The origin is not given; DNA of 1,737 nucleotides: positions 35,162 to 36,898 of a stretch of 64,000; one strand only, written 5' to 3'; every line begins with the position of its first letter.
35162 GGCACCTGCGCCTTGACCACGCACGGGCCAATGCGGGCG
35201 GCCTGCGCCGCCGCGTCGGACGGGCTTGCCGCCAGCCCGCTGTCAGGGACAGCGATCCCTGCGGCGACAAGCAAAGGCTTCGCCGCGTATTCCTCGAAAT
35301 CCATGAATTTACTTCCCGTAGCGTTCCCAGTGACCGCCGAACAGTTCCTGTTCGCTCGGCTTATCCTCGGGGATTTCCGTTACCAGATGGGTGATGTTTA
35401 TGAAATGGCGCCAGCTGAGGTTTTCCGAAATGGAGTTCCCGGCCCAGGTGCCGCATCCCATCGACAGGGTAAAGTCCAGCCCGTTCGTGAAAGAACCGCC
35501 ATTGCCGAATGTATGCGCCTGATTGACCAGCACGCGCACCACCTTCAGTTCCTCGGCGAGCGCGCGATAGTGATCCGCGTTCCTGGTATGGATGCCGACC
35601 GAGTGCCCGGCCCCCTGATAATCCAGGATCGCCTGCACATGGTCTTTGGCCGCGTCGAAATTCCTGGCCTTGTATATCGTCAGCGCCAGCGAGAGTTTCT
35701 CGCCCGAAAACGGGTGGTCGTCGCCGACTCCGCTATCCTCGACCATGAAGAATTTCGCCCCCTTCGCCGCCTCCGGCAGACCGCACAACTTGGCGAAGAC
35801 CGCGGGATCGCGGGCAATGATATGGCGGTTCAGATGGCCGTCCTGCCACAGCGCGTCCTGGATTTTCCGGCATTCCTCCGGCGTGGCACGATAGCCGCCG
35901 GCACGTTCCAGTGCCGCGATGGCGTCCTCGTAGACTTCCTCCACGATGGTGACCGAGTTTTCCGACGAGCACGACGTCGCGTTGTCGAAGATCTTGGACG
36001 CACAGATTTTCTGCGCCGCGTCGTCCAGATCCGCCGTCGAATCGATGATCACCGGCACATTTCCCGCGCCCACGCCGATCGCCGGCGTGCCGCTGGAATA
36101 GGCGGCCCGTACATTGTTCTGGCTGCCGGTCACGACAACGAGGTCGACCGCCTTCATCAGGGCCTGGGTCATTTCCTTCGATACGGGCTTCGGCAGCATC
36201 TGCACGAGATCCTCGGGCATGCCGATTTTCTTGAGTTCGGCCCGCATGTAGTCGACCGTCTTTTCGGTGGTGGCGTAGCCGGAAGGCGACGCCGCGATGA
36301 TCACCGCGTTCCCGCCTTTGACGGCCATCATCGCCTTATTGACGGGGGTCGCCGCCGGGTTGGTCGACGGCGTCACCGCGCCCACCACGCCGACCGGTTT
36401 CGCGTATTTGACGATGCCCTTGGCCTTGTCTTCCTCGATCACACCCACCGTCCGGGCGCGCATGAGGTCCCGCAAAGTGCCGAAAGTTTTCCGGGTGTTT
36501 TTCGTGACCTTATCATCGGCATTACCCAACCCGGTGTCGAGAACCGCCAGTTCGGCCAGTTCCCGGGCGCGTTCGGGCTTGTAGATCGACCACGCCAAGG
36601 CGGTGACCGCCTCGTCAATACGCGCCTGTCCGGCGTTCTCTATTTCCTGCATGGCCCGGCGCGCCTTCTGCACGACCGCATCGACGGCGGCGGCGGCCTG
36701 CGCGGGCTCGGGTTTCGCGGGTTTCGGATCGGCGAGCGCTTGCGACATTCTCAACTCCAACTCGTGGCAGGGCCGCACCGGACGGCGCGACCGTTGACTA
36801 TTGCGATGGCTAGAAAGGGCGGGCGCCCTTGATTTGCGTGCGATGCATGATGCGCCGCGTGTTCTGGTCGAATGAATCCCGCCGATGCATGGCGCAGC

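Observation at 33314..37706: Tight four-gene operon: TauD/TfdA dioxygenase, CoA-acylating aldehyde dehydrogenase, SCS-type (ADP-forming) CoA ligase beta and alpha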

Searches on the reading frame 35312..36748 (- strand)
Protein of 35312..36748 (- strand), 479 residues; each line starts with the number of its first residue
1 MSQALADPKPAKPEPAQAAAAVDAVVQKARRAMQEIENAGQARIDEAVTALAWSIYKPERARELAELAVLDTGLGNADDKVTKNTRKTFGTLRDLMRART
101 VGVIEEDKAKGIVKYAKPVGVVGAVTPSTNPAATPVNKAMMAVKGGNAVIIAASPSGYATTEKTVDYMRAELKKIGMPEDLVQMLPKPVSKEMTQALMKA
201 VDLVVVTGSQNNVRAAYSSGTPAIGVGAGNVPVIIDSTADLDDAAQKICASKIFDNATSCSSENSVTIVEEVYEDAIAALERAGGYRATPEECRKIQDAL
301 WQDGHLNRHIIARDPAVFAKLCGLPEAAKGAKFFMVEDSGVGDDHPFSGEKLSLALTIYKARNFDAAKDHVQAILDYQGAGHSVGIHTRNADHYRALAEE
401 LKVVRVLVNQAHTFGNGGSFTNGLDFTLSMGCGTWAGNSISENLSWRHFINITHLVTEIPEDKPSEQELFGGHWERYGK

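Call 5: search_protein_families(library=pfam, proteins=[window:35312-36748:-])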
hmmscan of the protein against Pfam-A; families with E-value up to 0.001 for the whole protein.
window:35312-36748:- (479 aa): 2 families
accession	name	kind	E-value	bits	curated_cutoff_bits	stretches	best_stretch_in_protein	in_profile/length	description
PF00171.27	Aldedh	-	2.8e-26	92.6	23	1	16-281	25-290/461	Aldehyde dehydrogenase family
PF05893.19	LuxC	-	0.00077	18.9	21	0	115-271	85-250/401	Acyl-CoA reductase (LuxC)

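Call 6: search_protein_families(library=ncbifam, proteins=[window:35312-36748:-])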
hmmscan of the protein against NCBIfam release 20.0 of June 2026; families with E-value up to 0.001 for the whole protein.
window:35312-36748:- (479 aa): 37 families (the best 25 are shown)
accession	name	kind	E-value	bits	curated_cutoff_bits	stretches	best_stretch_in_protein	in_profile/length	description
NF047625.1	AcylSulfactDhSauS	equivalog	5.6e-242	803.5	600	1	18-479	2-464/464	acylating sulfoacetaldehyde dehydrogenase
NF010378.0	PRK13805.1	equivalog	7.5e-114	381.4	951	1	14-455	8-449/872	bifunctional acetaldehyde-CoA/alcohol dehydrogenase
TIGR02518.1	EutH_ACDH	equivalog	2e-98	330.4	620.1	1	23-460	11-446/488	acetaldehyde dehydrogenase (acetylating)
NF011927.0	PRK15398.1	subfamily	1.1e-61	208.9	403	1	20-417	36-425/465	aldehyde dehydrogenase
NF001221.0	PRK00197.1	equivalog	3.5e-21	75.4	289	1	109-429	107-388/418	glutamate-5-semialdehyde dehydrogenase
TIGR00407.1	proA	equivalog_domain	2.1e-17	63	317.45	1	104-429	89-379/398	glutamate-5-semialdehyde dehydrogenase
NF006916.0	PRK09407.1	equivalog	2.1e-14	53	521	1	15-281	51-318/526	succinic semialdehyde dehydrogenase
NF040648.1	lactal_redase_Meth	equivalog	3.4e-12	46.1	650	1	20-279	33-293/463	lactaldehyde dehydrogenase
TIGR01804.1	BADH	equivalog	5e-12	45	668.6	1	19-280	34-296/467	betaine-aldehyde dehydrogenase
TIGR01780.1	SSADH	subfamily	1.2e-11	44.1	646.35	1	16-280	15-280/448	succinate-semialdehyde dehydrogenase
NF042993.1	AlphKGSA_gudD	equivalog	1.3e-11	43.9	770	1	20-275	42-298/481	alpha-ketoglutaric semialdehyde dehydrogenase GucD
NF006992.0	PRK09457.1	subfamily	6e-11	41.7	514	1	18-277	35-294/487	succinylglutamate-semialdehyde dehydrogenase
NF010000.0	PRK13473.1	subfamily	7.3e-11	41.4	615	1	18-282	37-302/475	aminobutyraldehyde dehydrogenase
NF052305.1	DioxValDhHalo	equivalog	1.1e-10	41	750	1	110-280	133-304/483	2,5-dioxovalerate dehydrogenase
NF047626.1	SulfactDhSafD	equivalog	1.2e-10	41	700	1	26-276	32-281/454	sulfoacetaldehyde dehydrogenase SafD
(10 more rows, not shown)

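Call 7: search_solved_structures(query=window:35312-36748:-, show_alignments=2)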
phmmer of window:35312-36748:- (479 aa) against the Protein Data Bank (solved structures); distinct sequences matched with E-value up to 0.001: 110 (the best 60 are shown).
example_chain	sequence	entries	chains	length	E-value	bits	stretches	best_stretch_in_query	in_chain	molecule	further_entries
8cei_A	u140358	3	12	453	2e-90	307.1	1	21-471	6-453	Succinate-semialdehyde dehydrogenase (acetylating)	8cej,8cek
5j78_A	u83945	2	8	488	2.1e-78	267.4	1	22-459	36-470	Acetaldehyde dehydrogenase (Acetylating)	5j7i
6ahc_A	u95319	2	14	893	5.3e-76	259.5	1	20-452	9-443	Aldehyde-alcohol dehydrogenase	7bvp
6tqh_A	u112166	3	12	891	5.6e-76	259.4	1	20-452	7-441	Aldehyde-alcohol dehydrogenase | Bifunctional aldehyde-alcohol dehydrogenase AdhE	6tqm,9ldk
8uhw_A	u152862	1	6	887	2e-74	254.3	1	26-454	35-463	Aldehyde-alcohol dehydrogenase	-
13he_A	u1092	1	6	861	2.2e-74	254.2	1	28-454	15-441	Aldehyde-alcohol dehydrogenase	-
3my7_A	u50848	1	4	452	5.3e-74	252.9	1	17-452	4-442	Alcohol dehydrogenase/acetaldehyde dehydrogenase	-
7dag_A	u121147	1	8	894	7.5e-73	249.1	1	17-452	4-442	Aldehyde-alcohol dehydrogenase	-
3k9d_A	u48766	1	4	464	4.8e-68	233.3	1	22-461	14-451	ALDEHYDE DEHYDROGENASE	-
4c3s_A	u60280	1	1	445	1.4e-37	132.9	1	28-429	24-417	ALDEHYDE DEHYDROGENASE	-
5dbv_A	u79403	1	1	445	2.8e-36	128.6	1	28-429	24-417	Aldehyde Dehydrogenase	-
5dru_A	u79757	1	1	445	3.2e-36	128.4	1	28-429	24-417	Aldehyde Dehydrogenase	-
6gvs_A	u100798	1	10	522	3.2e-34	121.8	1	21-429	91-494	Aldehyde dehydrogenase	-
5jfl_A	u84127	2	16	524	1e-33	120.2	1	21-423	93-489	Aldehyde dehydrogenase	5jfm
5jfn_A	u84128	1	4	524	3.5e-32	115.1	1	21-423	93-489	Aldehyde dehydrogenase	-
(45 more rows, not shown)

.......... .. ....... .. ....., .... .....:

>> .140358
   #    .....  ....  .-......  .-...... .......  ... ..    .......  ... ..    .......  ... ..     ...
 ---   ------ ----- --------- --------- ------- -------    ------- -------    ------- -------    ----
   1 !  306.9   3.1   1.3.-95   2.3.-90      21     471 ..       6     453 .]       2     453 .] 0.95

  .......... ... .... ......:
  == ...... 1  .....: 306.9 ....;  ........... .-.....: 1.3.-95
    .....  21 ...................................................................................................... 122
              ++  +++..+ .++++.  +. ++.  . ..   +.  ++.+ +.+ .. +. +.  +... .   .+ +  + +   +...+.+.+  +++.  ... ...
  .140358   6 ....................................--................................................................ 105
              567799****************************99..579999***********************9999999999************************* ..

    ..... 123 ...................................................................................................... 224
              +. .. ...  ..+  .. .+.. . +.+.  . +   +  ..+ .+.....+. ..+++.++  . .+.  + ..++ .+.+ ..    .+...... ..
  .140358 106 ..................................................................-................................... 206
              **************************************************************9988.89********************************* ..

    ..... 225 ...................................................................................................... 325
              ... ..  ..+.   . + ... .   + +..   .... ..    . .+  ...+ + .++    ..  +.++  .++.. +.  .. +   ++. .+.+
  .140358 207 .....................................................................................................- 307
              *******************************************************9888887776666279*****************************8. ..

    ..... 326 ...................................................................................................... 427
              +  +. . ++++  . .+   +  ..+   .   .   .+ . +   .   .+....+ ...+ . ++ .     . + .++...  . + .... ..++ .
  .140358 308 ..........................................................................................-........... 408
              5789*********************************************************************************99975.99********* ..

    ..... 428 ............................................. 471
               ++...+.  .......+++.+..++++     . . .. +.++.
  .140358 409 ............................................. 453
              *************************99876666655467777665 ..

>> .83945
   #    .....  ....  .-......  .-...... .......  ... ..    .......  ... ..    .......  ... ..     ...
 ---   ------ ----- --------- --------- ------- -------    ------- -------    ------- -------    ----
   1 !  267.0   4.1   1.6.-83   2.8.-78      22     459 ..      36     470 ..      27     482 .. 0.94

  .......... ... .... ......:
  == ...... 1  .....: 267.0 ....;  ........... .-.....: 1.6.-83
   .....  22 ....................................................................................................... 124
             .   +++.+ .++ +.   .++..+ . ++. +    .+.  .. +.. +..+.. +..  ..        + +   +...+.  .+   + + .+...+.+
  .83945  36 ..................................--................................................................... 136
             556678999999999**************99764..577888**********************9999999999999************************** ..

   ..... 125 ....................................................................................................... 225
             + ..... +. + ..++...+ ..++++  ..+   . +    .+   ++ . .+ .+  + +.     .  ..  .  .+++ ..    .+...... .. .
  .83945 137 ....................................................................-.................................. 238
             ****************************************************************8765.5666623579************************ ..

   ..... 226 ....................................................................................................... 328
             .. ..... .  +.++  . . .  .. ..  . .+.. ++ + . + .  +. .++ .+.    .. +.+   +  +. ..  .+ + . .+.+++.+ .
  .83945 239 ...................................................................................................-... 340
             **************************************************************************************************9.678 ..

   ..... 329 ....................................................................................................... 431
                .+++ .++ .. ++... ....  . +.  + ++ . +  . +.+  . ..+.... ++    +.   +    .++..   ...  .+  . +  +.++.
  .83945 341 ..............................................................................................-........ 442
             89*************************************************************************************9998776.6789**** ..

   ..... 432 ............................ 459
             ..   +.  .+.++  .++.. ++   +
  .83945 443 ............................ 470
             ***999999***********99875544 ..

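Call 17: find_related_loci(query=window:35312-36748:-, collection=genome_contigs, flank=8000)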
Query window:35312-36748:- (479 aa) in genome_contigs; peptide patterns used: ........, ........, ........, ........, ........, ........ (x = any residue, [..] = any of these).
327 stretches matched a pattern; 252 encode a relative of the query (tblastn E <= 1e-3); the best 80 are kept; 80 distinct loci.
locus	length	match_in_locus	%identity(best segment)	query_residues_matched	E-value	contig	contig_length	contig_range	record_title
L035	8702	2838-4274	95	1-479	0e+0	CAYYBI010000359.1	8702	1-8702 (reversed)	MAG TPA_asm: uncultured Rhodospirillaceae bacterium isolate binchicken_co231_167 genome assembly, contig: k141_6538318, 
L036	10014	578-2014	84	1-479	0e+0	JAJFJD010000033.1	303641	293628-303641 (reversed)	MAG: Alphaproteobacteria bacterium isolate OFTM110 OFTM110_32, whole genome shotgun sequence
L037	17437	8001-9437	83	1-479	0e+0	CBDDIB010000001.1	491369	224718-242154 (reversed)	MAG: Alphaproteobacteria bacterium isolate 7448a1ac-87b9-4237-a118-df8c98a982b6 genome assembly, contig: contig_1, whole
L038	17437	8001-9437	82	1-479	0e+0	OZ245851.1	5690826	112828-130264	MAG: Alphaproteobacteria bacterium isolate f9579e00-a57b-4436-9f3a-59dce60a56f0 genome assembly, chromosome: 1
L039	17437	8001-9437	83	1-479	0e+0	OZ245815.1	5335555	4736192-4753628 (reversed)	MAG: Alphaproteobacteria bacterium isolate 7f0d7cf2-30dd-46ca-8880-9cb867015a81 genome assembly, chromosome: 1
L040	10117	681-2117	82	1-479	0e+0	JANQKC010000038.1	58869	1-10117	MAG: Alphaproteobacteria bacterium isolate PL25a_bin.144 k99_2257901, whole genome shotgun sequence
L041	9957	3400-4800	78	13-479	0e+0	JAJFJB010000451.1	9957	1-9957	MAG: Alphaproteobacteria bacterium isolate OFTM273 OFTM273_450, whole genome shotgun sequence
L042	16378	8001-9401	76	13-479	0e+0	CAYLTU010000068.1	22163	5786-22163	MAG TPA_asm: uncultured Rhodospirillaceae bacterium isolate SRP308112_co1_145 genome assembly, contig: NODE_3536_length_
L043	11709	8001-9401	76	13-479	0e+0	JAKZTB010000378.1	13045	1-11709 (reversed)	MAG: Alphaproteobacteria bacterium isolate Langseth_MAG_00048 Langseth_MAG_00048_000000000378, whole genome shotgun sequ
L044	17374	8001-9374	77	20-479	0e+0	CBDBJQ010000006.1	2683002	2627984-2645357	MAG: Alphaproteobacteria bacterium isolate 8abf616c-02fc-4f37-8fdb-180a3bfa0a6f genome assembly, contig: chromosome_2, w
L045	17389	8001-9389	75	18-479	0e+0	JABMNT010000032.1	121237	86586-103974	MAG: Rhodospirillales bacterium isolate bin.668 k141_889041, whole genome shotgun sequence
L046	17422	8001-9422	73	12-479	0e+0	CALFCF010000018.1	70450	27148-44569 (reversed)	MAG: uncultured Granulosicoccaceae bacterium isolate R2_Bin_METABAT__7_1 genome assembly, contig: c_000003570329, whole 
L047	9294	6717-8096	74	20-479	0e+0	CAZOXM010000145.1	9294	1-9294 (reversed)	MAG TPA_asm: uncultured Granulosicoccaceae bacterium isolate SRP268394_co1_155 genome assembly, contig: NODE_11324_lengt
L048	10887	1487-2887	76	13-479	0e+0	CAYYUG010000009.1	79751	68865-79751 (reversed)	MAG TPA_asm: uncultured Rhodospirillaceae bacterium isolate SRP092796_co3_886 genome assembly, contig: NODE_250_length_7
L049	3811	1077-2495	72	1-479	0e+0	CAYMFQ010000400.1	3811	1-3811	MAG TPA_asm: uncultured Granulosicoccaceae bacterium isolate SRP268394_co1_152 genome assembly, contig: NODE_31832_lengt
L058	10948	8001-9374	73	22-479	0e+0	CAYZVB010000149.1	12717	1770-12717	MAG TPA_asm: uncultured Granulosicoccaceae bacterium isolate SRP268394_co1_144 genome assembly, contig: NODE_7926_length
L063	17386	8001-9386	71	19-479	0e+0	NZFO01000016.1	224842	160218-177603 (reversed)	MAG: Magnetovibrio sp. isolate MED 132893, whole genome shotgun sequence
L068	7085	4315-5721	71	13-479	0e+0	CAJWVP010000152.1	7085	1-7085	MAG TPA_asm: uncultured Rhodospirillaceae bacterium isolate ERR598983_bin.55_MetaBAT_v2.12.1_MAG genome assembly, contig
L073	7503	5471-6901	71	3-479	0e+0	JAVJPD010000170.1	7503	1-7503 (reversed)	MAG: Rhodospirillales bacterium isolate A1-SPW-39 k141_6676, whole genome shotgun sequence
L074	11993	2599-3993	72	15-479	0e+0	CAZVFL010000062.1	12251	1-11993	MAG TPA_asm: uncultured Thalassospiraceae bacterium isolate binchicken_co202_61 genome assembly, contig: NODE_759_length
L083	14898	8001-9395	72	15-479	0e+0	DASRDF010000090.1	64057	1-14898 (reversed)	MAG TPA_asm: Pseudolabrys sp. isolate SMAG_U9973 k141_214931, whole genome shotgun sequence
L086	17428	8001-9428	68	1-479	0e+0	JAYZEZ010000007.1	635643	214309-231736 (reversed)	MAG: Pseudomonadota bacterium isolate XB_MAG154 DB_MAG154_0007, whole genome shotgun sequence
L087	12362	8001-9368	71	24-479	0e+0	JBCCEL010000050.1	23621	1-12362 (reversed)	MAG: Pseudomonadota bacterium isolate P01_B01_bin.106 k141_2767391_length_23621_cov_27.3076, whole genome shotgun sequen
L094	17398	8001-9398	69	14-479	0e+0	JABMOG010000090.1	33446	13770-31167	MAG: Rhodospirillales bacterium isolate bin.259 k141_1566774, whole genome shotgun sequence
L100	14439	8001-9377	69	20-479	0e+0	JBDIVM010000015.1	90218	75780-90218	MAG: Limibaculum sp. isolate Bin_6 NODE_168_length_90218_cov_47.896982, whole genome shotgun sequence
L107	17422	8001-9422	66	1-478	0e+0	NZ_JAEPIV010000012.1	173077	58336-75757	Azospirillum aestuarii strain YIM DDC1 Scaffold12, whole genome shotgun sequence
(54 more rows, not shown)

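Call 20: search_protein_families(library=ncbifam, proteins=[L083:6193-7965:+, L073:1886-2947:+, L087:3609-5123:-, L094:11853-12602:-, L107:1870-2679:+, L068:2168-3349:-, L074:1004-2488:+, L063:16167-17384:+, L058:4432-5259:-, L086:11430-12422:+])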
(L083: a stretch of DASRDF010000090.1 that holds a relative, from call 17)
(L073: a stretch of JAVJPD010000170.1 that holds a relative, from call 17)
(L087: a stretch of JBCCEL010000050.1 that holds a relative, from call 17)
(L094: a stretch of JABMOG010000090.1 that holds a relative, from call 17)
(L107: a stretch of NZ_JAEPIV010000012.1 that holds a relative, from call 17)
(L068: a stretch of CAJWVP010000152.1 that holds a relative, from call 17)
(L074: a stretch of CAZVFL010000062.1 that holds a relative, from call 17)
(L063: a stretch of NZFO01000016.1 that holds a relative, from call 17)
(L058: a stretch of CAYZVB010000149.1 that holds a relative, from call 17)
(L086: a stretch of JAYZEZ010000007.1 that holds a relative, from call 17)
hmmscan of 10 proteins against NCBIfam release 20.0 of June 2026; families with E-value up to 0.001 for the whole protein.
L083:6193-7965:+ (591 aa): 52 families (the best 25 are shown)
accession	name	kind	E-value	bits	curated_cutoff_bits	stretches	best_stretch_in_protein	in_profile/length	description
NF005713.0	PRK07525.1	subfamily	0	1034.4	620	1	1-587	4-591/592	sulfoacetaldehyde acetyltransferase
TIGR03457.1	sulphoacet_xsc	equivalog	2.8e-292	970.3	676.4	1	2-577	1-575/579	sulfoacetaldehyde acetyltransferase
TIGR00118.1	acolac_lg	equivalog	2.7e-89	300.1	538.35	1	3-559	1-535/557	biosynthetic-type acetolactate synthase large subunit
NF004919.0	PRK06276.1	equivalog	6.8e-89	298.7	866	1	3-550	1-533/582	acetolactate synthase large subunit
NF004710.0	PRK06048.1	equivalog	1.6e-87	294.2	976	1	2-554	7-536/561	acetolactate synthase large subunit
NF006122.0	PRK08266.1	subfamily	1.1e-81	274.9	571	1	2-558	3-524/543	hypothetical protein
NF006052.0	PRK08199.1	subfamily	9.1e-78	261.9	539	1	4-561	9-540/559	thiamine pyrophosphate protein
NF005712.0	PRK07524.1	subfamily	8.4e-74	248.9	500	1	3-558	3-529/536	5-guanidino-2-oxopentanoate decarboxylase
NF005860.0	PRK07789.1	equivalog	6.4e-73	246.1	881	1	2-582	33-594/615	acetolactate synthase large subunit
NF006016.1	PRK08155.1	equivalog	3.2e-72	243.7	870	1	1-546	1-523/554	acetolactate synthase large subunit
NF005058.0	PRK06466.1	equivalog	5.1e-71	239.8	951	1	3-560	4-549/574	acetolactate synthase 3 large subunit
NF006377.0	PRK08611.1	equivalog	1.5e-70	238.4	742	1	2-559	3-530/576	pyruvate oxidase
NF006524.0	PRK08978.1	equivalog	3e-70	237.1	738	1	6-547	4-516/548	acetolactate synthase 2 catalytic subunit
NF005039.0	PRK06456.1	equivalog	4.5e-67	226.8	868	1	9-561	8-547/572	acetolactate synthase large subunit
NF005651.0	PRK07418.1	subfamily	3.4e-66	223.7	942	1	2-548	18-552/617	acetolactate synthase large subunit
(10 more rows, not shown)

L073:1886-2947:+ (354 aa): 0 families

L087:3609-5123:- (504 aa): 0 families

L094:11853-12602:- (249 aa): 0 families

L107:1870-2679:+ (270 aa): 8 families
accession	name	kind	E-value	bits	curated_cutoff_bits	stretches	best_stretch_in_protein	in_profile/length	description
NF045644.1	TransRegBhcR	equivalog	9.5e-50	169.3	350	1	18-270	16-266/267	HTH-type transcriptional regulator BhcR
TIGR02431.1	pcaR_pcaU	subfamily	1.3e-43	149.2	284.75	1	28-267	9-246/248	beta-ketoadipate pathway transcriptional regulators, PcaR/PcaU/PobR family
NF008601.2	PRK11569.1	equivalog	8.6e-38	130.1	380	1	16-269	18-272/276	glyoxylate bypass operon transcriptional repressor IclR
NF011671.1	PRK15090.1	equivalog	1e-32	113.4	275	1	24-270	10-254/256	DNA-binding transcriptional regulator KdgR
NF007548.0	PRK10163.1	equivalog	6.9e-26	90.9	406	1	19-267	16-263/271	HTH-type transcriptional repressor AllR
NF007342.0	PRK09834.1-4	equivalog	7.3e-10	38.3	251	1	24-268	11-255/263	DNA-binding transcriptional regulator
NF007339.0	PRK09834.1-1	equivalog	8.4e-10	38.4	299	1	24-239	20-235/271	DNA-binding transcriptional regulator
NF007341.0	PRK09834.1-3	equivalog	3.3e-07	29.7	269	1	34-240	17-228/274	DNA-binding transcriptional regulator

L068:2168-3349:- (393 aa): 8 families
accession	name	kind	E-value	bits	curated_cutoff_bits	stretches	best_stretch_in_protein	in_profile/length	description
NF033740.0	MarP_fam_protase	equivalog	9.3e-09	34.8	250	1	75-203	218-353/390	MarP family serine protease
TIGR02038.1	protease_degS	equivalog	4e-08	32.8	422.95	1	80-203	91-217/351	outer membrane-stress sensor serine endopeptidase DegS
NF008147.1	PRK10898.1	equivalog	4.2e-08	32.7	408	1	80-201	91-215/352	outer membrane-stress sensor serine endopeptidase DegS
TIGR02037.1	degP_htrA_DO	subfamily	1.9e-07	30.4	416.2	0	177-201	174-198/434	Do family serine endopeptidase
NF041521.1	HhoA_HhoB_HtrA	equivalog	1.5e-05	24.5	450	1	80-203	70-199/335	HhoA/HhoB/HtrA family serine endopeptidase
NF052415.1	T3SS_chap_SctY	equivalog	0.00024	21.6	70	1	271-337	3-69/106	type III secretion apparatus assembly chaperone SctY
NF008189.1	PRK10942.1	equivalog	0.00027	19.5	720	0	177-203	228-254/477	serine endoprotease DegP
NF047968.1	SerProtHtrA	equivalog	0.00051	19.5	470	0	176-203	205-232/357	serine protease HtrA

L074:1004-2488:+ (495 aa): 1 family
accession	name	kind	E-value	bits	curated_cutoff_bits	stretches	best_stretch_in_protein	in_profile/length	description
TIGR01503.1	MthylAspMut_E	equivalog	7.8e-134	446.8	390.1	1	16-481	7-472/480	methylaspartate mutase subunit E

L063:16167-17384:+ (406 aa): 0 families

L058:4432-5259:- (275 aa): 5 families
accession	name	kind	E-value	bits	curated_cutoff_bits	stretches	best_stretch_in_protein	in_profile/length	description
TIGR01096.1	3A0103s03R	subfamily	3.7e-08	33.2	256.35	1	112-259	93-248/250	lysine/arginine/ornithine ABC transporter substrate-binding protein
NF008426.0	PRK11260.1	equivalog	3.9e-08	32.9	312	1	33-259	31-258/266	cystine ABC transporter substrate-binding protein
NF007029.0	PRK09495.1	equivalog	1.3e-06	28.4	303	1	70-202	50-182/248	glutamine ABC transporter substrate-binding protein GlnH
TIGR02995.1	ectoine_ehuB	equivalog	2.4e-06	27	190.9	1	58-198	46-192/275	ectoine/hydroxyectoine ABC transporter substrate-binding protein EhuB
NF008112.0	PRK10859.1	equivalog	0.00072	18.1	354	0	60-158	57-156/483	membrane-bound lytic murein transglycosylase MltF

L086:11430-12422:+ (331 aa): 24 families
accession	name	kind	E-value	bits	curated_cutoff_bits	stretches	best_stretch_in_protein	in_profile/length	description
NF008024.0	PRK10754.1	subfamily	2.3e-75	253.6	348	1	2-327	3-326/327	NADPH:quinone reductase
TIGR02824.1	quinone_pig3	subfamily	2.9e-60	204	296.8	1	1-327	1-324/325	putative NAD(P)H quinone oxidoreductase, PIG3 family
NF041183.1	Pks2_ls1_myc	equivalog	5.3e-36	123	2400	1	4-326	1409-1727/2086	sulfolipid-1 biosynthesis phthioceranic/hydroxyphthioceranic acid synthase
NF010344.0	PRK13771.1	subfamily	4.3e-31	108.1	349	2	96-245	116-258/334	putative alcohol dehydrogenase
NF041172.1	AcrlCoa_red_Thmprot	equivalog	1.3e-26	93.4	500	2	91-326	110-332/334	acryloyl-CoA reductase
TIGR01751.1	crot-CoA-red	equivalog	8.4e-26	90.6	378.55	2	94-206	138-252/398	crotonyl-CoA carboxylase/reductase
TIGR02823.1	oxido_YhdH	subfamily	6.8e-23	81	297.25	1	2-247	1-247/324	acrylyl-CoA reductase family protein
NF003808.0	PRK05396.1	equivalog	1.3e-22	80.2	380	2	96-235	119-256/341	L-threonine 3-dehydrogenase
TIGR03989.1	Rxyl_3153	subfamily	5.6e-22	78.5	440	2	94-229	137-274/370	NDMA-dependent alcohol dehydrogenase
TIGR02817.1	adh_fam_1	subfamily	1.1e-21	77.7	284.05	1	8-326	10-333/336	zinc-binding alcohol dehydrogenase family protein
TIGR00692.1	tdh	equivalog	1.2e-21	77.1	458.35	2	96-234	117-253/340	L-threonine 3-dehydrogenase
NF058644.1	CurcmRedCuraProt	equivalog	2.7e-21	76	440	1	11-234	14-232/336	NADPH-dependent curcumin/dihydrocurcumin reductase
TIGR03451.1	mycoS_dep_FDH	equivalog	6.1e-21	74.6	512.9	2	86-225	119-259/358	S-(hydroxymethyl)mycothiol dehydrogenase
NF041097.1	keto_inos_dh_IolM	equivalog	2e-18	66.2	450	2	151-222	213-289/389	scyllo-inosose 3-dehydrogenase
NF006940.0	PRK09422.1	equivalog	2.1e-17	63.1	344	2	96-238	115-256/338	alcohol dehydrogenase AdhP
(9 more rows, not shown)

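Call 52: search_protein_families(library=pfam, proteins=[L044:6612-7697:-])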
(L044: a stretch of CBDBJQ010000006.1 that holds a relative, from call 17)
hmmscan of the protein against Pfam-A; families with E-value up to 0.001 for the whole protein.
L044:6612-7697:- (361 aa): 1 family
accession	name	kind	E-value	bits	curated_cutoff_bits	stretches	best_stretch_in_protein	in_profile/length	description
PF13378.12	MR_MLE_C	-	2.5e-30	106.3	29.4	1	131-333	3-206/219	Enolase C-terminal domain-like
